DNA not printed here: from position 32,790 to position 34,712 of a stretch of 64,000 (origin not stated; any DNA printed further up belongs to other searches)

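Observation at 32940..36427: ECF sigma / anti-sigma + hyper-acidic secreted protein + TPR-beta-barrel outer-membrane protein: candidate undescribed envelope export module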

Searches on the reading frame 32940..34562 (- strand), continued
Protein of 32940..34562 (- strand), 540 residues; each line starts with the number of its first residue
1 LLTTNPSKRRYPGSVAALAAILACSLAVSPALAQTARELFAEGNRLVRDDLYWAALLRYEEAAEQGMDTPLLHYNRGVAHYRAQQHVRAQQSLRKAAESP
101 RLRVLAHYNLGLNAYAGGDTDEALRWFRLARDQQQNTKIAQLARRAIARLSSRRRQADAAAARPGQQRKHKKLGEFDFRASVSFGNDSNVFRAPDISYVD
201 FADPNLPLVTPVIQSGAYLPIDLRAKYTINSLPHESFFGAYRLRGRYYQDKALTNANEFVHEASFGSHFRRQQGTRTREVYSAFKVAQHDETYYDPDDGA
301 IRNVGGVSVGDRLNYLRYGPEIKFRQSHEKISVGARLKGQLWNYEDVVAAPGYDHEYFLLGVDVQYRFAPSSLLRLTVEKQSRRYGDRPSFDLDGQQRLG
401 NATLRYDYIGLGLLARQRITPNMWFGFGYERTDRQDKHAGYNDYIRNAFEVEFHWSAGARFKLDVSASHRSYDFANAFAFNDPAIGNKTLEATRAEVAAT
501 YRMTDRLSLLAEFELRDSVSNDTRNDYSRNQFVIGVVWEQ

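Call 40: search_protein_representatives(protein=window:32940-34562:-)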
Query: 540 residues. Proteins with E-value up to 0.001 (for the whole library): 1311; up to 1e-10: 404; up to 1e-30: 117. The best 150 are listed.
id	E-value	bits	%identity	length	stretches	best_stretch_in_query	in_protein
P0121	1.1e-169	582.1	50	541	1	15-539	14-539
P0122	1.4e-114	400.3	50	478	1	17-410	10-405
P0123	3.1e-113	395.8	40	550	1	9-539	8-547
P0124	9.4e-111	387.7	51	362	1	9-362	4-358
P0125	4.9e-107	375.4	41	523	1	28-539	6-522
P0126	2.5e-97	343.4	57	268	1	67-334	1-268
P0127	5.8e-96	338.9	59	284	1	6-273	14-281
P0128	1.1e-93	331.3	58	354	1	14-286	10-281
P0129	1.2e-93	331.3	57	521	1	218-468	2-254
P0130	2.0e-89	317.3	50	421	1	8-314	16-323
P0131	2.3e-86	307.2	37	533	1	18-539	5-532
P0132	1.2e-85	304.8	35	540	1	16-539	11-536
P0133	1.0e-83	298.5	36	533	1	20-536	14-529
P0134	3.3e-83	296.8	34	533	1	15-538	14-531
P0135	7.2e-82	292.4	34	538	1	18-536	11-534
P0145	4.4e-72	260.1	32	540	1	24-538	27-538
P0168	2.2e-53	198.4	31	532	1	8-539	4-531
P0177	4.3e-45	171.0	31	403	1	173-539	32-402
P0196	1.4e-38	149.5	29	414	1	146-539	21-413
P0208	5.6e-37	144.2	27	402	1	168-536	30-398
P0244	1.2e-29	120.1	26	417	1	169-537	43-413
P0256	5.9e-28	114.5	25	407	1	162-539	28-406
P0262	8.9e-27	110.6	26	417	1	174-539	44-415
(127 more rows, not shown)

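Call 41: search_protein_families(library=pfam, proteins=[P0123, P0131, P0145, P0168, P0177, P0196, P0208, P0244, P0256, P0262], max_evalue=0.001)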
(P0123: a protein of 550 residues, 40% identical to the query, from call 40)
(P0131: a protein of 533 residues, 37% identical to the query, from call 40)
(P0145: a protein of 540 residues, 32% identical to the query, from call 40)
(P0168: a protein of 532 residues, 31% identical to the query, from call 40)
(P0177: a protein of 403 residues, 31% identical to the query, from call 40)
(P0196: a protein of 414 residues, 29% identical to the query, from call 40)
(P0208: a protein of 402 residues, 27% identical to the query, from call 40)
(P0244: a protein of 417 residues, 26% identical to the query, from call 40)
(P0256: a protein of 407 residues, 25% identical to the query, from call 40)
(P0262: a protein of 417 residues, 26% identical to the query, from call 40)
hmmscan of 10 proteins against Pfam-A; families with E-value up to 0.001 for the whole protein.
P0123 (550 aa): 7 families
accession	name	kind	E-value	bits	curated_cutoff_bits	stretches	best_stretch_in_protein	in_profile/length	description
PF07719.23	TPR_2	-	7.7e-09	35.5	27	1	71-97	3-29/34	Tetratricopeptide repeat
PF10082.15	BBP2_2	-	4.1e-08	32.9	23.7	0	371-463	299-376/378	Putative beta-barrel porin 2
PF00515.34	TPR_1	-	9.3e-08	32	27.8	1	71-95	3-27/34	Tetratricopeptide repeat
PF13432.12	TPR_16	-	8.7e-07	29.7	32.7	1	73-135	1-63/65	Tetratricopeptide repeat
PF13505.12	OMP_b-brl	-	6.5e-06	26.9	28.7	0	362-463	81-173/175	Outer membrane protein beta-barrel domain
PF21545.3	T7SS_EccA1_N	-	8.1e-05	22.5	27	1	73-149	172-247/272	T7SS, ESX-1 secretion system protein EccA1, N-terminal domain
PF13181.12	TPR_8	-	0.00011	22.5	25.7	0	72-96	4-28/34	Tetratricopeptide repeat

P0131 (533 aa): 7 families
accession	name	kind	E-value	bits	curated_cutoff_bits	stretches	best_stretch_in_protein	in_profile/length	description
PF07719.23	TPR_2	-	1.6e-07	31.3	27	0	58-85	1-28/34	Tetratricopeptide repeat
PF04575.19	SlipAM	-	3.9e-06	27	22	1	173-419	6-210/288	Surface lipoprotein assembly modifier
PF13424.12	TPR_12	-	6.4e-06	26.7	30.1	0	39-85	25-72/77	Tetratricopeptide repeat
PF00515.34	TPR_1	-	2.1e-05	24.6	27.8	0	58-84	1-27/34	Tetratricopeptide repeat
PF13432.12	TPR_16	-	0.00013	22.8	32.7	1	29-88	2-62/65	Tetratricopeptide repeat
PF13414.12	TPR_11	-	0.00056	20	26.8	0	31-71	1-41/42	TPR repeat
PF07721.20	TPR_4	-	0.00057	20.7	27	0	92-116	1-25/26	Tetratricopeptide repeat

P0145 (540 aa): 8 families
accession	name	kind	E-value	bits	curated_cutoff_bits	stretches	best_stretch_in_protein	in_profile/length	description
PF13432.12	TPR_16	-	3.4e-11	43.8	32.7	2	75-136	1-63/65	Tetratricopeptide repeat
PF00515.34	TPR_1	-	4.5e-11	42.5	27.8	1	105-131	1-27/34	Tetratricopeptide repeat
PF07719.23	TPR_2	-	6e-10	38.9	27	0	105-131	1-27/34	Tetratricopeptide repeat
PF13424.12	TPR_12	-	5.7e-08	33.3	30.1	1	69-131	1-71/77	Tetratricopeptide repeat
PF13374.12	TPR_10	-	4.6e-05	23.7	27.5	0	105-133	2-30/42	Tetratricopeptide repeat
PF13176.12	TPR_7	-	0.00054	20.3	27.9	0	107-133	1-27/36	Tetratricopeptide repeat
PF13428.12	TPR_14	-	0.00072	20.5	23.5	0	41-77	5-41/44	Tetratricopeptide repeat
PF13414.12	TPR_11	-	0.0009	19.3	26.8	0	44-83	1-40/42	TPR repeat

P0168 (532 aa): 4 families
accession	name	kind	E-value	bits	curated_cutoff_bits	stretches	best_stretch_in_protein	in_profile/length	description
PF13432.12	TPR_16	-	1.3e-07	32.4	32.7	1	67-128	1-61/65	Tetratricopeptide repeat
PF00515.34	TPR_1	-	6.3e-06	26.2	27.8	0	65-89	3-27/34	Tetratricopeptide repeat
PF07719.23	TPR_2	-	7.9e-06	26.1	27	0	64-90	2-28/34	Tetratricopeptide repeat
PF13174.12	TPR_6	-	3.5e-05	24.6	26.3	0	99-125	2-28/33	Tetratricopeptide repeat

P0177 (403 aa): 0 families

P0196 (414 aa): 1 family
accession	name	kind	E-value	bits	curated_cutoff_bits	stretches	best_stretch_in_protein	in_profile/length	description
PF10082.15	BBP2_2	-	2.2e-06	27.2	23.7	1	213-413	197-377/378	Putative beta-barrel porin 2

P0208 (402 aa): 1 family
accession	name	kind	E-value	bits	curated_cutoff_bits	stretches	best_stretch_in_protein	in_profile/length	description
PF10082.15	BBP2_2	-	2.3e-06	27.2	23.7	1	273-401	258-377/378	Putative beta-barrel porin 2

P0244 (417 aa): 0 families

P0256 (407 aa): 0 families

P0262 (417 aa): 0 families

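Call 45: find_homologous_proteins(query=P0131, max_evalue=1e-10)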
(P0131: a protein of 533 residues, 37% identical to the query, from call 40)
Query P0131 (533 aa): 214 proteins with E <= 1e-10 among 8000 candidates; the best 120 are listed.
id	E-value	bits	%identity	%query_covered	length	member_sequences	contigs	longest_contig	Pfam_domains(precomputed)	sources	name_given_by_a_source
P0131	0.0e+0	1191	100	100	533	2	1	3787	PF04575.20,PF00515.35,PF13424.13,PF07719.24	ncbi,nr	ncbi:MAG TPA: tetratricopeptide repeat protein, partial [Gammaproteobacteria bacterium]|nr:tetratric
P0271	7.7e-243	825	71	95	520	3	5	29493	PF00515.35,PF13424.13,PF13432.13,PF07719.24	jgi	jgi:tetratricopeptide (TPR) repeat protein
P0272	5.3e-227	772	67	100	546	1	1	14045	PF00515.35,PF07719.24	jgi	jgi:tetratricopeptide (TPR) repeat protein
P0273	3.9e-220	750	65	99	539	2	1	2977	PF00515.35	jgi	jgi:tetratricopeptide (TPR) repeat protein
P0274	2.6e-217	740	65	96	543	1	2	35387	PF14559.13,PF00515.35,PF13424.13,PF13432.13,PF07719.24,PF13374.13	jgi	jgi:tetratricopeptide (TPR) repeat protein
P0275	2.5e-212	724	64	100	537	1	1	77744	PF13432.13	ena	-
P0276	6.4e-195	667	60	97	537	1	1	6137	PF13414.13,PF00515.35,PF13424.13,PF13176.13,PF13432.13,PF13181.13,PF07719.24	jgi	jgi:hypothetical protein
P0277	1.4e-189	649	58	99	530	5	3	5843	PF13432.13,PF07719.24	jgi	jgi:tetratricopeptide (TPR) repeat protein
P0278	1.3e-187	642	57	99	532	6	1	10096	PF00515.35,PF13432.13,PF10082.16,PF13181.13,PF07719.24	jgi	jgi:tetratricopeptide (TPR) repeat protein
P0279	1.8e-185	635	57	96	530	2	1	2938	PF13414.13,PF00515.35,PF13424.13,PF13176.13,PF13432.13,PF13428.13,PF13181.13,PF07719.24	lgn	-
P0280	1.9e-185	635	57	97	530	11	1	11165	PF13432.13,PF07719.24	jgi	-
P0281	1.6e-184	632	56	96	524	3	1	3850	PF00515.35,PF13432.13,PF13181.13,PF07719.24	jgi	jgi:tetratricopeptide (TPR) repeat protein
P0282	1.7e-184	632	56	98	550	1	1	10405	PF13414.13,PF00515.35,PF13424.13,PF13432.13,PF13181.13,PF07719.24,PF13374.13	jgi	-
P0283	7.2e-184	630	56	97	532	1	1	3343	PF13414.13,PF00515.35,PF13424.13,PF13432.13,PF07719.24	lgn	-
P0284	1.2e-179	616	55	96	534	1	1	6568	PF04575.20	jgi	jgi:tetratricopeptide (TPR) repeat protein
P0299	2.0e-163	563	52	100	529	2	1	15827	PF00515.35,PF13432.13,PF10082.16,PF07719.24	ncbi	-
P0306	2.0e-160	553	51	99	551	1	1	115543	PF13414.13,PF13432.13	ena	-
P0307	2.9e-160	552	53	99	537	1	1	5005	PF13414.13,PF13432.13,PF10082.16,PF07719.24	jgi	jgi:tetratricopeptide (TPR) repeat protein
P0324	6.0e-153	528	51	99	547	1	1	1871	PF00515.35,PF13432.13,PF10082.16,PF07719.24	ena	-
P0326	6.2e-152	525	51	96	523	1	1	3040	PF13432.13,PF10082.16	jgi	jgi:tetratricopeptide (TPR) repeat protein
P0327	1.3e-151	524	50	96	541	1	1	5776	PF13432.13,PF10082.16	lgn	-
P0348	1.0e-139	484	48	99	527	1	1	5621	PF21545.4,PF00515.35,PF13424.13,PF13432.13,PF10082.16,PF13181.13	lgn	-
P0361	2.6e-134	467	46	100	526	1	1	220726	PF13414.13,PF21545.4,PF00515.35,PF13424.13,PF13432.13,PF07719.24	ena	-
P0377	1.4e-129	451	46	95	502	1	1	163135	PF13414.13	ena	-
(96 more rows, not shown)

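Call 46: find_encoding_contigs(protein=P0275, flank=7000, max_places=1)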
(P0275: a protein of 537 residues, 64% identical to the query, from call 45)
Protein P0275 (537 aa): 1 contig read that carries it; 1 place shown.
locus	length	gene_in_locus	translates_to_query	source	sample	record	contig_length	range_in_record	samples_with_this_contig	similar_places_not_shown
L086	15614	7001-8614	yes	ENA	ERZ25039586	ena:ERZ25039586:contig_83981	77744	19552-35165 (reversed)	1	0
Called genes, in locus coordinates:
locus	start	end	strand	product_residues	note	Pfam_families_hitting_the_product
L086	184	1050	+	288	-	-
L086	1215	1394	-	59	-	-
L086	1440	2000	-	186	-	-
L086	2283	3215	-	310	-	-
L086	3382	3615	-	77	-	-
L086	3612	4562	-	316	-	-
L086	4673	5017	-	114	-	-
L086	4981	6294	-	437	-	PF13620:CarboxypepD_reg, PF22904:NOMO1-like_2nd (weak)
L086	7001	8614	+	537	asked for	PF13432:TPR_16 (faint)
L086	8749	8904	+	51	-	-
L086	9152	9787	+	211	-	PF01980:TrmO_N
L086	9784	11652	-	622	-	PF00672:HAMP, PF00990:GGDEF, PF00563:EAL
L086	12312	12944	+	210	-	PF13620:CarboxypepD_reg (faint)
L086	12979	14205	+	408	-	-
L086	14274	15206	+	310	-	PF02558:ApbA, PF08546:ApbA_C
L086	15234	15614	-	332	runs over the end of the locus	PF09998:DUF2239, PF07366:SnoaL, PF12680:SnoaL_2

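Call 47: find_encoding_contigs(protein=P0361, flank=7000, max_places=1)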
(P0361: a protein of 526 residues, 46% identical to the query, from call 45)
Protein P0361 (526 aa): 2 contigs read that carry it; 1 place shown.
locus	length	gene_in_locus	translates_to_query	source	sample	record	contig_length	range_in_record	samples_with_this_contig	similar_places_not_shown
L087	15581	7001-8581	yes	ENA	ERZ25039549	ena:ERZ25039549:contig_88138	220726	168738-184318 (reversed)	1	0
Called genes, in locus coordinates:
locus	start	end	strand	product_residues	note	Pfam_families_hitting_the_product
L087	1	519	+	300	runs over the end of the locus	PF02678:Pirin, PF05726:Pirin_C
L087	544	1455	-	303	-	PF00126:HTH_1, PF03466:LysR_substrate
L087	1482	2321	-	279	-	PF23441:SDR, PF00106:adh_short, PF08659:KR (weak), PF13561:adh_short_C2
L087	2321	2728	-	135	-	-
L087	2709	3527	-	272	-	PF00497:SBP_bac_3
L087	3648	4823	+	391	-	PF01663:Phosphodiest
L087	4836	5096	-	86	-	PF14357:DUF4404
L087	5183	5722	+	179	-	PF04542:Sigma70_r2, PF08281:Sigma70_r4_2, PF04545:Sigma70_r4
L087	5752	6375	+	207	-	PF13490:zf-HC2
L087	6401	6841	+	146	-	-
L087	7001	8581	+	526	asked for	PF00515:TPR_1 (faint), PF07719:TPR_2 (faint), PF13414:TPR_11 (faint), PF21545:T7SS_EccA1_N (weak), PF13424:TPR_12 (weak), PF13432:TPR_16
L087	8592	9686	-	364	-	PF03544:TonB_C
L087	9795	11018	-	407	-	PF03544:TonB_C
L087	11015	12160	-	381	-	PF00072:Response_reg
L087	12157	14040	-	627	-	PF02518:HATPase_c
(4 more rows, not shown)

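Call 48: find_encoding_contigs(protein=P0306, flank=7000, max_places=1)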
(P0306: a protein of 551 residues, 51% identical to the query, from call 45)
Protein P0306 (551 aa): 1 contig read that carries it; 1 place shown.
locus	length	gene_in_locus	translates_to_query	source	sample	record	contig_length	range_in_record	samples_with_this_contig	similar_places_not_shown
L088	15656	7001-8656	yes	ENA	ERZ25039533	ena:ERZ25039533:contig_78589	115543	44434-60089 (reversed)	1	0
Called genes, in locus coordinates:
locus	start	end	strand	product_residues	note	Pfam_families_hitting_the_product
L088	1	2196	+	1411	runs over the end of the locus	PF25917:BSH_RND (weak), PF25973:BSH_CzcB (weak), PF25876:HH_MFP_RND (weak), PF25954:Beta-barrel_RND_2, PF00873:ACR_tran, PF03176:MMPL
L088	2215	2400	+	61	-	-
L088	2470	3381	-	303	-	PF00126:HTH_1, PF03466:LysR_substrate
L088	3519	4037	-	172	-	-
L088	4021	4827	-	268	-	PF00497:SBP_bac_3, PF10613:Lig_chan-Glu_bd (weak)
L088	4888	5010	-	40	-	-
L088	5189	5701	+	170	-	PF04542:Sigma70_r2, PF08281:Sigma70_r4_2, PF04545:Sigma70_r4 (weak)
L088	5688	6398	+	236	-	PF13490:zf-HC2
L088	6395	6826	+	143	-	-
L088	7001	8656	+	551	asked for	PF13414:TPR_11 (faint), PF13432:TPR_16 (weak)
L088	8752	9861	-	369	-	PF03544:TonB_C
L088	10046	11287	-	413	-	-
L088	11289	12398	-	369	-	PF00072:Response_reg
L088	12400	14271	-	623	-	PF00512:HisKA (faint), PF19443:DAHL, PF02518:HATPase_c, PF14501:HATPase_c_5 (weak)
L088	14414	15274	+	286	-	PF01171:ATP_bind_3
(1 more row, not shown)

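Call 49: find_encoding_contigs(protein=P0377, flank=7000, max_places=1)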
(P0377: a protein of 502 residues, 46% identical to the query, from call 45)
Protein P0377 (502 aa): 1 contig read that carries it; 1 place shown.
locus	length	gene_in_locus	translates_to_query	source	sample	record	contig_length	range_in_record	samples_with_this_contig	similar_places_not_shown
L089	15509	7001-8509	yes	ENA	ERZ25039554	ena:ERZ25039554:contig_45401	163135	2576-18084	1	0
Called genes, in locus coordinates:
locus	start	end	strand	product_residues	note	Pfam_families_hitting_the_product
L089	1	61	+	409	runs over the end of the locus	PF00702:Hydrolase, PF00689:Cation_ATPase_C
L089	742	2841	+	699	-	PF13246:Cation_ATPase, PF00702:Hydrolase, PF12710:HAD (faint), PF08282:Hydrolase_3 (weak), PF00689:Cation_ATPase_C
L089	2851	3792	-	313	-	PF07920:DUF1684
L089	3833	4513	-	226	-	PF00581:Rhodanese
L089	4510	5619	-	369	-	-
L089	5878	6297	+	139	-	PF04828:GFA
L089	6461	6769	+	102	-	-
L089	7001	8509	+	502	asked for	PF13414:TPR_11 (weak)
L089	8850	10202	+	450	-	PF00072:Response_reg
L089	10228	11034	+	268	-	PF04116:FA_hydroxylase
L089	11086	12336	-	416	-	PF13439:Glyco_transf_4, PF13579:Glyco_trans_4_4, PF20706:GT4-conflict, PF00534:Glycos_transf_1, PF13692:Glyco_trans_1_4, PF13524:Glyco_trans_1_2 (weak)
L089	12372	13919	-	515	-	-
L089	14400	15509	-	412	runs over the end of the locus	PF08245:Mur_ligase_M, PF02875:Mur_ligase_C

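Call 63: find_homologous_proteins(query=P0177, max_evalue=1e-10)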
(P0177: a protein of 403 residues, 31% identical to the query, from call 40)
Query P0177 (403 aa): 21 proteins with E <= 1e-10 among 4617 candidates.
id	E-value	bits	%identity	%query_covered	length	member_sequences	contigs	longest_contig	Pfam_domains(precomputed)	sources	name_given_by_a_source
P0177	7.8e-274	926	100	100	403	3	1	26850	-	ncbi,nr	ncbi:MAG: hypothetical protein Q9M24_04235 [Mariprofundaceae bacterium]|nr:hypothetical protein [Mar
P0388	4.2e-216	736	80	97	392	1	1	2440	-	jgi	-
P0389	3.6e-215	732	79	100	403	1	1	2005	-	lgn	-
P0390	2.5e-207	707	75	100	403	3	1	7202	-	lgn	-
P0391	1.8e-86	309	40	99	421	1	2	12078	-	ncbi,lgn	-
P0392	8.8e-61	224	36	95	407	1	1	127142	-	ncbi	-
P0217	8.3e-53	198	33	98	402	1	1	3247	-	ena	-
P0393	1.8e-52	197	32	100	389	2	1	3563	-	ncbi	-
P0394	1.9e-52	197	33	90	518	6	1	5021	PF13414.13,PF07719.24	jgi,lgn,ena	jgi:tetratricopeptide (TPR) repeat protein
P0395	8.2e-50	188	34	90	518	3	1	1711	PF13414.13,PF00515.35,PF13424.13,PF13432.13,PF10082.16,PF13181.13,PF07719.24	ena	-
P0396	1.4e-49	187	31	97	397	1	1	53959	-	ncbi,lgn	-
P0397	1.9e-49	187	32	90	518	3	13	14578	PF13414.13,PF13432.13,PF10082.16,PF07719.24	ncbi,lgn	-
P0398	3.2e-48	183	31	97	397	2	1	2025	-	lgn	-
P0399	2.9e-47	180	30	92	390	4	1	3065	-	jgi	jgi:hypothetical protein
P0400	8.0e-47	178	31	90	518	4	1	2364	PF13414.13,PF13432.13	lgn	-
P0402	5.3e-37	146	30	92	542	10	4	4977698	-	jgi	-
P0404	1.5e-33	134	28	93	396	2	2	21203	-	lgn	-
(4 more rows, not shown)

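Call 64: find_encoding_contigs(protein=P0177, flank=6000, max_places=1)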
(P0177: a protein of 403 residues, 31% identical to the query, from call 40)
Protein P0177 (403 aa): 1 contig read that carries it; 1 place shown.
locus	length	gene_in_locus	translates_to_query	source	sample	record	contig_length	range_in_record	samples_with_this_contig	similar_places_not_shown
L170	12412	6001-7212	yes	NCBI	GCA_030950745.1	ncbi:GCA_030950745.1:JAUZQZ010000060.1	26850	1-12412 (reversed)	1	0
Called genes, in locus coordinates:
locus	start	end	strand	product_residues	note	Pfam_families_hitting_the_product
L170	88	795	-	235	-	PF01259:SAICAR_synt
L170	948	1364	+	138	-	PF00027:cNMP_binding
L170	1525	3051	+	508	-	PF14400:Transglut_i_TM (weak), PF01841:Transglut_core, PF14402:7TM_transglut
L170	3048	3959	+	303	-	PF14397:ATPgrasp_ST, PF02655:ATP-grasp_3 (faint), PF08443:RimK (faint)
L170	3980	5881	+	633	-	-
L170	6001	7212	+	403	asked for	-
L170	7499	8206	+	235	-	PF03929:PepSY_TM (faint)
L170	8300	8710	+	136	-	PF01548:DEDD_Tnp_IS110 (faint)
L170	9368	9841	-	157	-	-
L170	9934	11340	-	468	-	PF02788:RuBisCO_large_N, PF00016:RuBisCO_large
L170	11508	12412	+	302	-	PF00126:HTH_1, PF03466:LysR_substrate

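Call 65: find_encoding_contigs(protein=P0392, flank=6000, max_places=1)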
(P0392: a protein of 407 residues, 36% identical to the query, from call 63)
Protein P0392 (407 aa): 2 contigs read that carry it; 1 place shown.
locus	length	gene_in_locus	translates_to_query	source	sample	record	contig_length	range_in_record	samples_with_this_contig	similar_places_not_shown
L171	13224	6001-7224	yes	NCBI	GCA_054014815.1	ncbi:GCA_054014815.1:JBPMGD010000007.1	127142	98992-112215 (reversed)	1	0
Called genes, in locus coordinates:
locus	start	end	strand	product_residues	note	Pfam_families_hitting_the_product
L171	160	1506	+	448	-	PF01266:DAO (faint), PF03486:HI0933_like (faint), PF07992:Pyr_redox_2, PF13450:NAD_binding_8 (faint), PF13738:Pyr_redox_3, PF00070:Pyr_redox, PF02852:Pyr_redox_dim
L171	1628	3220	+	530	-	PF14400:Transglut_i_TM, PF01841:Transglut_core, PF14402:7TM_transglut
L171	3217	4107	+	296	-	PF14397:ATPgrasp_ST, PF02655:ATP-grasp_3 (faint), PF08443:RimK (faint), PF02955:GSH-S_ATP (faint)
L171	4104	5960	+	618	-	-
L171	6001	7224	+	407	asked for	-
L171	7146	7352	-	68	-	-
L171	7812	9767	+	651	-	PF07715:Plug, PF00593:TonB_dep_Rec_b-barrel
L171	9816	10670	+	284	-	PF01497:Peripla_BP_2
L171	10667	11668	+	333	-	PF01032:FecCD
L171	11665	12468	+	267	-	PF02463:SMC_N (faint), PF13476:AAA_23 (weak), PF00005:ABC_tran, PF13555:AAA_29 (weak), PF13304:AAA_21 (faint)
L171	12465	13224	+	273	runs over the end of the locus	PF03544:TonB_C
